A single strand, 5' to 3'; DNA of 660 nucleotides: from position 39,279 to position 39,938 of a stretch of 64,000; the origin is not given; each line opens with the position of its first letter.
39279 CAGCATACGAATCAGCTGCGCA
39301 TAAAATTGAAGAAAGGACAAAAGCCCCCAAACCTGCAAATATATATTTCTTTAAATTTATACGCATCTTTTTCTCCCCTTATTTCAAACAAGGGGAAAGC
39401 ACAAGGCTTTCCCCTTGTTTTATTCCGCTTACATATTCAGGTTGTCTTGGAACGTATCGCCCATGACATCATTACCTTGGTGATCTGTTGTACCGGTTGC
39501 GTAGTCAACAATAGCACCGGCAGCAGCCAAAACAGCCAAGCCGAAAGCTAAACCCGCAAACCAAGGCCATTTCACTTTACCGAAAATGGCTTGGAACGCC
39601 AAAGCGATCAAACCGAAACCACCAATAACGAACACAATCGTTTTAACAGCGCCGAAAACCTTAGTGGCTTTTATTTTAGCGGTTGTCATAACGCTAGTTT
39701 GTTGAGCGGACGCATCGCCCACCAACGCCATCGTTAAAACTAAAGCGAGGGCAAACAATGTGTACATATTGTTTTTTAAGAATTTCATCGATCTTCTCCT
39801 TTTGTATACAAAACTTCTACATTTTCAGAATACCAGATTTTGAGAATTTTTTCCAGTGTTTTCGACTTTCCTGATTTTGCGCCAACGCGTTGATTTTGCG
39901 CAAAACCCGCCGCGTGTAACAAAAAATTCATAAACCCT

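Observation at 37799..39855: Stand-alone three-gene operon of VirB2/TrbC-like pilin paralogs with no type IV secretion machinery nearby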

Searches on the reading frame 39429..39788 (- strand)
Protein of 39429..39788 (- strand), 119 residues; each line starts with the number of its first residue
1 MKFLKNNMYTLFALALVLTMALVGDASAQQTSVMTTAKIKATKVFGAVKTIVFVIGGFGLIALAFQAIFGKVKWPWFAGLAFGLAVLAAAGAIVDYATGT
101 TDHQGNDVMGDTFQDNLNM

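Call 3: search_protein_families(library=pfam, proteins=[window:39429-39788:-], max_evalue=10)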
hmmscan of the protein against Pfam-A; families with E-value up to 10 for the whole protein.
window:39429-39788:- (119 aa): 5 families
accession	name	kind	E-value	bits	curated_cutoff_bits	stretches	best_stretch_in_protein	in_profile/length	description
PF04956.18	TrbC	-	4.4e-09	36.9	27.9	1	2-96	2-97/98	TrbC/VIRB2 pilin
PF20990.2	DUF2207_C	-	0.074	13.2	33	1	29-95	122-185/247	Predicted membrane protein (DUF2207) C-terminal domain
PF13400.11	Tad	-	3.6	8.4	22.3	2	8-29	5-26/47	Putative Flp pilus-assembly TadE/G-like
PF12911.12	OppC_N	-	4.1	7.8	23.9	0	53-78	16-37/53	N-terminal TM domain of oligopeptide transport permease C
PF13567.11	DUF4131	-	5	7.2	31.6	1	53-100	7-54/165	Domain of unknown function (DUF4131)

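Call 4: search_protein_families(library=ncbifam, proteins=[window:39429-39788:-], max_evalue=10)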
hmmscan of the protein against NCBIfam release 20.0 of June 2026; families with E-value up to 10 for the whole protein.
window:39429-39788:- (119 aa): 4 families
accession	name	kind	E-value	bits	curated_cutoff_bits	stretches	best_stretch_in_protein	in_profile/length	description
NF050188.1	OxThioModRiPPHvfA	equivalog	0.42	11.3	95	1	8-44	4-40/96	oxazolone/thioamide-modified RiPP metallophore HvfA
NF041742.1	WGxxGxxG_fam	subfamily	0.54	10.9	35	1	6-36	3-32/69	WGxxGxxG family protein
NF033490.1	small_SPW0924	hypoth_equivalog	3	8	33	1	13-32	14-32/44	SPW_0924 family protein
NF033634.1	SLATT_1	domain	9.2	6.2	41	1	39-93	18-71/132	SLATT domain-containing protein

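Call 8: find_homologous_proteins(query=window:39429-39788:-, max_evalue=0.001)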
Query window:39429-39788:- (119 aa): 668 proteins with E <= 0.001 among 1062 candidates; the best 120 are listed.
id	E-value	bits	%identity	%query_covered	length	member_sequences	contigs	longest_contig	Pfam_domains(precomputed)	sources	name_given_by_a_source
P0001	3.0e-63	229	100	94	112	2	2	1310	PF04956.19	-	-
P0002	7.2e-59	214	90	99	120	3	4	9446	PF04956.19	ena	-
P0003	5.6e-54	199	86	100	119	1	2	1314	PF04956.19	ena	-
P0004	9.5e-53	195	84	99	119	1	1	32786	PF04956.19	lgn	-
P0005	2.9e-52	193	85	100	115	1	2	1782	PF04956.19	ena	-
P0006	4.4e-52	193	83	98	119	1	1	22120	PF04956.19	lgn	-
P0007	2.2e-49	184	82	97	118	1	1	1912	PF04956.19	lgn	-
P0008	3.2e-44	167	76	97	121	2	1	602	PF04956.19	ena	-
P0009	4.3e-44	167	75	97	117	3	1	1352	PF04956.19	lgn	-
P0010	6.2e-44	166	73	97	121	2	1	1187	PF04956.19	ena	-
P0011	9.4e-44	166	74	97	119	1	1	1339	PF04956.19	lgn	-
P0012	1.2e-43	165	72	97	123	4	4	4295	PF04956.19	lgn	-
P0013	1.6e-43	165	75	96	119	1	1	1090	PF04956.19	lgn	-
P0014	5.4e-43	163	74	97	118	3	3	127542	PF04956.19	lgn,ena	-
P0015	1.0e-42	162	73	97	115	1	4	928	PF04956.19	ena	-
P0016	1.4e-42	162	74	95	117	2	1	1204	PF04956.19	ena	-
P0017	1.5e-42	162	77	97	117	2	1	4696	PF04956.19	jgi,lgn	-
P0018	1.6e-42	162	74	97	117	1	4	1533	PF04956.19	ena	-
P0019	5.2e-42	160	73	98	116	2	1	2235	PF04956.19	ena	-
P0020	5.9e-42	160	72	97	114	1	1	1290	PF04956.19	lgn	-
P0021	7.9e-42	160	76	97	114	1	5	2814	PF04956.19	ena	-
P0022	8.6e-42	159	81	86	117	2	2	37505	PF04956.19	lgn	-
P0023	1.2e-41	159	72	97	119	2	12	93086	PF04956.19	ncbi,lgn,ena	-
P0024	1.3e-41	159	74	96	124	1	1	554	PF04956.19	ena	-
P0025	1.4e-41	159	72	97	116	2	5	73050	PF04956.19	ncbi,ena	-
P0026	1.6e-41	159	73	95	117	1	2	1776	PF04956.19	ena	-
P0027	1.6e-41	159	69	98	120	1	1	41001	PF04956.19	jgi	-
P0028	2.4e-41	158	72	97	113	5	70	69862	PF04956.19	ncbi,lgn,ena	-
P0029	2.5e-41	158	71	100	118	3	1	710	PF04956.19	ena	-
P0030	4.7e-41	157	72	97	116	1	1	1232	PF04956.19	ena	-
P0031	6.0e-41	157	70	98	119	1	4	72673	PF04956.19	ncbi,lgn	-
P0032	7.3e-41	157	70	100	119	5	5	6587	PF04956.19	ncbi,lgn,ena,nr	ncbi:MAG: TrbC/VirB2 family protein [Alphaproteobacteria bacterium]|nr:TrbC/VirB2 family protein [Al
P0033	8.8e-41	156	70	99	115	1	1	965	PF04956.19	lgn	-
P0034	1.2e-40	156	73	97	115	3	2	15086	PF04956.19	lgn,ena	-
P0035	1.4e-40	156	72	97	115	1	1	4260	PF04956.19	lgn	-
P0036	1.6e-40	155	73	96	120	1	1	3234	PF04956.19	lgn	-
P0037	1.9e-40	155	70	98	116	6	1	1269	PF04956.19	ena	-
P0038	2.0e-40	155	70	97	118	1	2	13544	PF04956.19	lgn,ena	-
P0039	2.3e-40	155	68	97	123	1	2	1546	PF04956.19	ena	-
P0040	2.7e-40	155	72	97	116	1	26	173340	PF04956.19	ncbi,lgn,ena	-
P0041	3.1e-40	154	71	97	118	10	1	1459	PF04956.19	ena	-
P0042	3.3e-40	154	69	99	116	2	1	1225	PF04956.19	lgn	-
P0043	4.2e-40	154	70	97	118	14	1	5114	PF04956.19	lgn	-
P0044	5.4e-40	154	72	97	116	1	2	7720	PF04956.19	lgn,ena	-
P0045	5.6e-40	154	72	97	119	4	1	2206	PF04956.19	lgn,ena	-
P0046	6.6e-40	153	72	97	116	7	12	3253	PF04956.19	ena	-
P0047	6.7e-40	153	69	99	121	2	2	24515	PF04956.19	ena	-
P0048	8.8e-40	153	72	97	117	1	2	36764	PF04956.19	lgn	-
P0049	2.1e-39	152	68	97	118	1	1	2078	PF04956.19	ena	-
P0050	3.1e-39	151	70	95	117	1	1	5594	PF04956.19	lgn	-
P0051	3.1e-39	151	69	97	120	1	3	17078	PF04956.19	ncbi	-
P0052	3.6e-39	151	69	97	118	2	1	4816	PF04956.19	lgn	-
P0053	3.8e-39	151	69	97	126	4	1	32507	PF04956.19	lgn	-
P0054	4.2e-39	151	68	97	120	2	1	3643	PF04956.19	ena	-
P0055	4.3e-39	151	69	97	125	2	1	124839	PF04956.19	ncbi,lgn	-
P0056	4.4e-39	151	70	97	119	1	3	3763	PF04956.19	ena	-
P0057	5.1e-39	151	69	97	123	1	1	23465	PF04956.19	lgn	-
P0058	5.8e-39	150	72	97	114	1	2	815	PF04956.19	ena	-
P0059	6.0e-39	150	69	97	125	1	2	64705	PF04956.19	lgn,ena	-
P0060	8.2e-39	150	70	97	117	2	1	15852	PF04956.19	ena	-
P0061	1.6e-38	149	76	85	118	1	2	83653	PF04956.19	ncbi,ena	-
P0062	2.3e-38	148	70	95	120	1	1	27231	PF04956.19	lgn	-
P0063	2.6e-38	148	70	97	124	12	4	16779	PF04956.19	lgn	-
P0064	2.9e-38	148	69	97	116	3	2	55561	PF04956.19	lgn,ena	-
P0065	3.1e-38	148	68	97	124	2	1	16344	PF04956.19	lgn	-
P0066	3.5e-38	148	66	97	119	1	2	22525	PF04956.19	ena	-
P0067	4.0e-38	148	67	96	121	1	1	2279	PF04956.19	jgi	jgi:type IV secretory pathway VirB2 component (pilin)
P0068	8.9e-38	147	68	97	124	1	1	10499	PF04956.19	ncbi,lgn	-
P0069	9.6e-38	146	68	97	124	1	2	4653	PF04956.19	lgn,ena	-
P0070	1.1e-37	146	70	97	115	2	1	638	PF04956.19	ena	-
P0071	1.1e-37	146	68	97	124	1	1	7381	PF04956.19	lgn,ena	-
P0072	1.4e-37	146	68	95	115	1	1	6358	PF04956.19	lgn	-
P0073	1.8e-37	146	68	94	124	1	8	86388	PF04956.19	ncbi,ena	-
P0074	1.9e-37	146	68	97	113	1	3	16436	PF04956.19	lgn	-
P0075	1.9e-37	146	67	97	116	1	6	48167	PF04956.19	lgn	-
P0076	2.4e-37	145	68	97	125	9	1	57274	PF04956.19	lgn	-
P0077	3.3e-37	145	68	97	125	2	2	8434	PF04956.19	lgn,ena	-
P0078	5.7e-37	144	67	95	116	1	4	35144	PF04956.19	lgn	-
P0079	5.7e-37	144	63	97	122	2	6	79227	PF04956.19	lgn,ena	-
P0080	6.0e-37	144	66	98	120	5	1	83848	PF04956.19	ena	-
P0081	1.3e-36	143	65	97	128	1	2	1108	PF04956.19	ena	-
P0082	1.4e-36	143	64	99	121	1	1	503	PF04956.19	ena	-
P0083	2.2e-36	142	66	98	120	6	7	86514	PF04956.19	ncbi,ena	-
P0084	2.4e-36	142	65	97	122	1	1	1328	PF04956.19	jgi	jgi:hypothetical protein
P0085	3.1e-36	142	62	97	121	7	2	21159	PF04956.19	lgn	-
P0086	1.5e-35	139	62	93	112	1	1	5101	PF04956.19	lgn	-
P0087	1.6e-35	139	63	99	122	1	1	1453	PF04956.19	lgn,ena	-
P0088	1.8e-35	139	58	99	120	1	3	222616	PF04956.19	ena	-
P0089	2.2e-35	139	61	97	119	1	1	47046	PF04956.19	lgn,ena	-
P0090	4.5e-35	138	67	93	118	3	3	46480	PF04956.19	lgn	-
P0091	7.1e-35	137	64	97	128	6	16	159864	PF04956.19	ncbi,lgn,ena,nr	ncbi:MAG: TrbC/VirB2 family protein [Alphaproteobacteria bacterium]|nr:TrbC/VirB2 family protein [Al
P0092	7.7e-35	137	62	97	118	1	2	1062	PF04956.19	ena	-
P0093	1.9e-34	136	66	99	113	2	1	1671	PF04956.19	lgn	-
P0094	4.2e-34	135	61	93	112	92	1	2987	PF04956.19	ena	-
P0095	4.7e-34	135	65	99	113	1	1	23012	PF04956.19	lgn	-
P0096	4.9e-34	135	63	97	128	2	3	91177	PF04956.19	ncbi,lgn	-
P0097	6.0e-34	134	71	83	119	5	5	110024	PF04956.19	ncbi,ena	-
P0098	9.3e-34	134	61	93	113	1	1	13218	PF04956.19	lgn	-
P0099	1.5e-33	133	64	96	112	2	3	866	PF04956.19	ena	-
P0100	1.7e-33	133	67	95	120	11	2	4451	PF04956.19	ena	-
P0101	2.1e-33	133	61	93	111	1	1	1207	PF04956.19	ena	-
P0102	2.5e-33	132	64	95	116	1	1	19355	PF04956.19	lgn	-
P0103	3.5e-33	132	61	97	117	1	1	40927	PF04956.19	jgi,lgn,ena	-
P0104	4.8e-33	131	60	99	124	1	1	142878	PF04956.19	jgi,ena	-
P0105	6.7e-33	131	69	85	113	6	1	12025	PF04956.19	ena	-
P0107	1.4e-32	130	59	98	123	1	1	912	PF04956.19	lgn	-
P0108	2.0e-32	129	63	97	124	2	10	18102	PF04956.19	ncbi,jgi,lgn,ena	-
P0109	2.4e-32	129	59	99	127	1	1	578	PF04956.19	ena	-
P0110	2.5e-32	129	62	98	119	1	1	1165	PF04956.19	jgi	jgi:hypothetical protein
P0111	3.5e-32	129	61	97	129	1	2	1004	PF04956.19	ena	-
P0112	3.8e-32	128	58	100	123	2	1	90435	PF04956.19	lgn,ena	-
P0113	4.0e-32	128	61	99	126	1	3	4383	PF04956.19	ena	-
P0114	4.1e-32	128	61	97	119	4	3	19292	PF04956.19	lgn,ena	-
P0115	4.7e-32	128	62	94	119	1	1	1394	PF04956.19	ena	-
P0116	5.2e-32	128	64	90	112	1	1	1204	PF04956.19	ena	-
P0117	5.3e-32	128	59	95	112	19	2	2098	PF04956.19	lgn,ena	-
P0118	6.8e-32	128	62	95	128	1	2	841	PF04956.19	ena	-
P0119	7.2e-32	128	61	96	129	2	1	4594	PF04956.19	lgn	-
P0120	7.4e-32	128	62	98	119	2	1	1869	PF04956.19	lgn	-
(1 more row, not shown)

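Call 15: find_related_loci(query=A2, collection=genome_contigs, flank=10000)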
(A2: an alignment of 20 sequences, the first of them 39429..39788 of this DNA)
Query A2 (119 aa) in genome_contigs; peptide patterns used: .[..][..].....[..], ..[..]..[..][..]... (x = any residue, [..] = any of these).
600 stretches matched a pattern (row limit reached: there are more); 180 encode a relative of the query (tblastn E <= 1e-3); the best 80 are kept; 80 distinct loci.
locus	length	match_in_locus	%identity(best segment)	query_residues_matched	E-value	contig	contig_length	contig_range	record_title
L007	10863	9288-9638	60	1-117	2e-41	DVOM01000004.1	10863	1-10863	MAG TPA_asm: Candidatus Scatocola faecigallinarum isolate 2846 CHK22__C10932_L10863_ERR2241687, whole genome shotgun seq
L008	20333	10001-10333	61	1-111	2e-40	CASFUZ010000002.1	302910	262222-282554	uncultured proteobacterium isolate O15_L1_384384_idba_bin.74 genome assembly, contig: O15_L1_384384_idba_bin.74.fa_scaff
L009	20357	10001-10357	63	1-116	9e-40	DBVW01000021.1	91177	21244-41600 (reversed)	MAG TPA_asm: Alphaproteobacteria bacterium UBA1254 UBA1254_contig_34197, whole genome shotgun sequence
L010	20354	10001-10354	71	1-119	7e-40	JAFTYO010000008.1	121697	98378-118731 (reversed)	MAG: Alphaproteobacteria bacterium isolate RGIG4267 Roe_deer_Colon.Co__c345518, whole genome shotgun sequence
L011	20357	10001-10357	70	1-117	2e-39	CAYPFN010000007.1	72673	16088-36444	MAG TPA_asm: uncultured Azospirillaceae bacterium isolate SRP141132_co1_303 genome assembly, contig: NODE_155_length_726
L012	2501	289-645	64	1-116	2e-39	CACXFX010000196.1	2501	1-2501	MAG: uncultured proteobacterium isolate RUG11221 genome assembly, contig: RUG11221_asm_196, whole genome shotgun sequenc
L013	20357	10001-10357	70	1-119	3e-39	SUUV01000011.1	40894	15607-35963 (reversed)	MAG: Alphaproteobacteria bacterium isolate SIG55 NODE_21166_length_40894_cov_2.845586, whole genome shotgun sequence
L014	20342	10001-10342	71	1-117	3e-39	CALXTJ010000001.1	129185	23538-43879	MAG: uncultured Alphaproteobacteria bacterium isolate BRZ_KS__bin114 genome assembly, contig: BRZ_KS__NODE_125_length_12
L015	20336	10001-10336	72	1-115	5e-39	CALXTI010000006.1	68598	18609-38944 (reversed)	MAG: uncultured Alphaproteobacteria bacterium isolate BRZ_LA__bin12 genome assembly, contig: BRZ_LA__NODE_207_length_685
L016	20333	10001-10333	60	1-111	1e-38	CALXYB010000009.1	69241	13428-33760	MAG: uncultured Alphaproteobacteria bacterium isolate BRZ_DL__bin79 genome assembly, contig: BRZ_DL__NODE_646_length_692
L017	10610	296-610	63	1-102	2e-38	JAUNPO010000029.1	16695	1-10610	MAG: Pseudomonadota bacterium isolate S36M_St_32 NODE_2049_length_16695_cov_6.820493, whole genome shotgun sequence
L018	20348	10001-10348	62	1-117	3e-38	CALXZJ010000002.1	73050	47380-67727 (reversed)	MAG: uncultured Alphaproteobacteria bacterium isolate BRZ_EQ__bin53 genome assembly, contig: BRZ_EQ__NODE_831_length_730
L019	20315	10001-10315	63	1-102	2e-38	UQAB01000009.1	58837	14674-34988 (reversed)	uncultured Azospirillum sp. isolate UMGS63 genome assembly, contig: NODE_470_length_58837_cov_9.623196, whole genome sho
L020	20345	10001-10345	72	1-113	6e-38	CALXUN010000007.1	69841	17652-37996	MAG: uncultured Alphaproteobacteria bacterium isolate BRZ_FB__bin86 genome assembly, contig: BRZ_FB__NODE_532_length_698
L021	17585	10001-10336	57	1-113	5e-38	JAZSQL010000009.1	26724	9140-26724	MAG: Alphaproteobacteria bacterium isolate T1900044543_TS20190009.MAGScoT_cleanbin_000006 SGB_90_k141_1417061, whole gen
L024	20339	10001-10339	58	1-111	2e-36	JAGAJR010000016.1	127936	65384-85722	MAG: Alphaproteobacteria bacterium isolate RGIG8504 Water_deer_Cecum-2__c357554, whole genome shotgun sequence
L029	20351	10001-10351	56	1-116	3e-35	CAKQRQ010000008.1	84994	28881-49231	MAG: uncultured Alphaproteobacteria bacterium isolate REFINED_METABAT215_TOP10_CONTIGS_1500_ASSEMBLY_K77_MERGED__Hadza_M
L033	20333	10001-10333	57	1-115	6e-35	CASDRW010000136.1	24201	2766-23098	uncultured proteobacterium isolate SI.B40.metabat-bins.148 genome assembly, contig: SI.B40.metabat-bins.148.fa_k141_4179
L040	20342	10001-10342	56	1-118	6e-34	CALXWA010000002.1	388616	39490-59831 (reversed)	MAG: uncultured Alphaproteobacteria bacterium isolate BRZ_FL__bin18 genome assembly, contig: BRZ_FL__NODE_19_length_3886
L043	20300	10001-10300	59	1-101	5e-33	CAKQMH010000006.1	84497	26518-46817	MAG: uncultured Alphaproteobacteria bacterium isolate REFINED_METABAT215_TOP10_CONTIGS_1500_ASSEMBLY_K77_MERGED__Hadza_M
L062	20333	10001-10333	68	1-107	2e-31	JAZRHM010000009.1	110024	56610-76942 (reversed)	MAG: Alphaproteobacteria bacterium isolate T1900045481_YK20190175.MAGScoT_cleanbin_000003 SGB_7321_k141_2028243, whole g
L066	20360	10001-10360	48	1-116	2e-30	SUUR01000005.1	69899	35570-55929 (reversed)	MAG: Alphaproteobacteria bacterium isolate SIG51 NODE_9497_length_69899_cov_3.835622, whole genome shotgun sequence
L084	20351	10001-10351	59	1-116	2e-28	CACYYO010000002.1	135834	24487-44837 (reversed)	MAG: uncultured Rhodospirillales bacterium isolate RUG12396 genome assembly, contig: RUG12396_asm_2, whole genome shotgu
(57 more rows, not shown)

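Call 21: search_protein_families(library=pfam, proteins=[L062:11881-12171:+, L062:12161-14593:+, L062:14672-16084:+, L062:16099-16749:+, L062:16754-17962:+, L062:17979-20333:+, L062:7634-9586:-, L062:6665-7576:-, L062:5068-6702:-, L062:3757-5049:-], max_evalue=0.001)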
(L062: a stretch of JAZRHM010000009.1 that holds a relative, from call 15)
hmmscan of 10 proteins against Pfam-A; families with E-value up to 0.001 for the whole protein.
L062:11881-12171:+ (96 aa): 0 families

L062:12161-14593:+ (810 aa): 4 families
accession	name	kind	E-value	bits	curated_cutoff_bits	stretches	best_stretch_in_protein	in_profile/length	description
PF03135.19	CagE_TrbE_VirB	-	3.9e-17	63.3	21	1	229-397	36-199/204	CagE, TrbE, VirB family, component of type IV transporter system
PF19044.6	P-loop_TraG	-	2.6e-05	23.5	25.8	0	594-674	191-271/413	TraG P-loop domain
PF01935.23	DUF87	-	0.0008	20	23.2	0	457-495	23-61/220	Helicase HerA, central domain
PF25199.1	nSTAND_NTPase5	-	0.00082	19.7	34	0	451-495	35-79/145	Novel STAND NTPase 5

L062:14672-16084:+ (470 aa): 0 families

L062:16099-16749:+ (216 aa): 0 families

L062:16754-17962:+ (402 aa): 0 families

L062:17979-20333:+ (785 aa): 1 family
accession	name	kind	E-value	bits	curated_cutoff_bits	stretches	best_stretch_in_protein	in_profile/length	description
PF07889.17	DUF1664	-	0.00071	20.1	34.6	0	60-96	44-80/124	Protein of unknown function (DUF1664)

L062:7634-9586:- (650 aa): 0 families

L062:6665-7576:- (303 aa): 1 family
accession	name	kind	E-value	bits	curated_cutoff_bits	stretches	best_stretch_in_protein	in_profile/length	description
PF10671.14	TcpQ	-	3.3e-16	59.5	27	1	217-294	1-78/80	Toxin co-regulated pilus biosynthesis protein Q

L062:5068-6702:- (544 aa): 2 families
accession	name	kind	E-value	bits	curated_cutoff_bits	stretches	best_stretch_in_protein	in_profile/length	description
PF00263.26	Secretin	-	5.9e-16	59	27.5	1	356-532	1-168/169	Bacterial type II and III secretion system protein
PF23248.1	KH_PARP14_2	-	1.7e-05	25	27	1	234-281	11-58/72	PARP14, second type I KH domain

L062:3757-5049:- (430 aa): 1 family
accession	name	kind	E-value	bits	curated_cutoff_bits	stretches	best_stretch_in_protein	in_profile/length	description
PF06864.17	PAP_PilO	-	1e-17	64.5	26.7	1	38-429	2-419/419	Pilin accessory protein (PilO)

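Call 22: find_encoding_contigs(protein=P0004, flank=10000, max_places=3)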
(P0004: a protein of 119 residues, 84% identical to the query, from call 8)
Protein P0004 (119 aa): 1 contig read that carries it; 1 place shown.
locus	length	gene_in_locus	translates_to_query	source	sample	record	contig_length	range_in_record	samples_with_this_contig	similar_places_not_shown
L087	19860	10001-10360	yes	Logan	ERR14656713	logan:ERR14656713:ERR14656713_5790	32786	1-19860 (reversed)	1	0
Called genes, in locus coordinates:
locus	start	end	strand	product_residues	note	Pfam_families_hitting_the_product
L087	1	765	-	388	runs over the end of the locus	-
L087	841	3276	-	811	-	PF27097:VirB4_TrbE_N, PF03135:CagE_TrbE_VirB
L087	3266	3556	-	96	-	-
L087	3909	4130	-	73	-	PF01176:eIF-1a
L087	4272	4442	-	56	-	-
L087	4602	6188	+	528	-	PF03023:MurJ, PF01554:MatE (weak)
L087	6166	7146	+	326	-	PF10095:DUF2333 (weak)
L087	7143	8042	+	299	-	PF01832:Glucosaminidase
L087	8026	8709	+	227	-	PF00753:Lactamase_B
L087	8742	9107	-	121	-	PF00313:CSD, PF08206:OB_RNB (faint)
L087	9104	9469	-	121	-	-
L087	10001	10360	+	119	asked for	PF04956:TrbC (weak)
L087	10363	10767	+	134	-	PF04956:TrbC (weak)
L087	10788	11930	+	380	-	-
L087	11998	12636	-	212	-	PF03193:RsgA_GTPase (faint), PF00009:GTP_EFTU (faint), PF00735:Septin (faint), PF02421:FeoB_N (weak), PF01926:MMR_HSR1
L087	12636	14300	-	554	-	PF14849:YidC_periplas, PF02096:60KD_IMP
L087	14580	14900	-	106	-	PF00825:Ribonuclease_P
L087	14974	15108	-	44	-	PF00468:Ribosomal_L34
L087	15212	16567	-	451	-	PF00512:HisKA, PF02518:HATPase_c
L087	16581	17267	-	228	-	PF00072:Response_reg, PF00486:Trans_reg_C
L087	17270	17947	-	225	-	PF01066:CDP-OH_P_transf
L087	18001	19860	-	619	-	?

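Call 23: find_encoding_contigs(protein=P0006, flank=10000, max_places=3)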
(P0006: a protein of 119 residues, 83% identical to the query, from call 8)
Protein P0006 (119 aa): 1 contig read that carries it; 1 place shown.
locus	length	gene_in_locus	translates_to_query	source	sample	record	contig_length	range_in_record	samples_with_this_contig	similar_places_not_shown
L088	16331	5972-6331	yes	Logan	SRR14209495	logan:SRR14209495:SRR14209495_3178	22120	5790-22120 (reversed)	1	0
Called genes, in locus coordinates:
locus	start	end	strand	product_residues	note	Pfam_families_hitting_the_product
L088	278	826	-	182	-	PF00589:Phage_integrase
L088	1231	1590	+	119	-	PF00453:Ribosomal_L20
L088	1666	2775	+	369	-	PF02912:Phe_tRNA-synt_N, PF01409:tRNA-synt_2d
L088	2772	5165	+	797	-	PF01588:tRNA_bind, PF03483:B3_4, PF03484:B5, PF17759:tRNA_synthFbeta, PF03147:FDX-ACB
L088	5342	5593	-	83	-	-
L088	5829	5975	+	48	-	-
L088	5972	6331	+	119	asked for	PF04956:TrbC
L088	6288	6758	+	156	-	PF04956:TrbC (weak)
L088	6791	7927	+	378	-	-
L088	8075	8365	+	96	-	-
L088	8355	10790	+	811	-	PF27097:VirB4_TrbE_N, PF03135:CagE_TrbE_VirB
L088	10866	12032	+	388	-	-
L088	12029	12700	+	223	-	-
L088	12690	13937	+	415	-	-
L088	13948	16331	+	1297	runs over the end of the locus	-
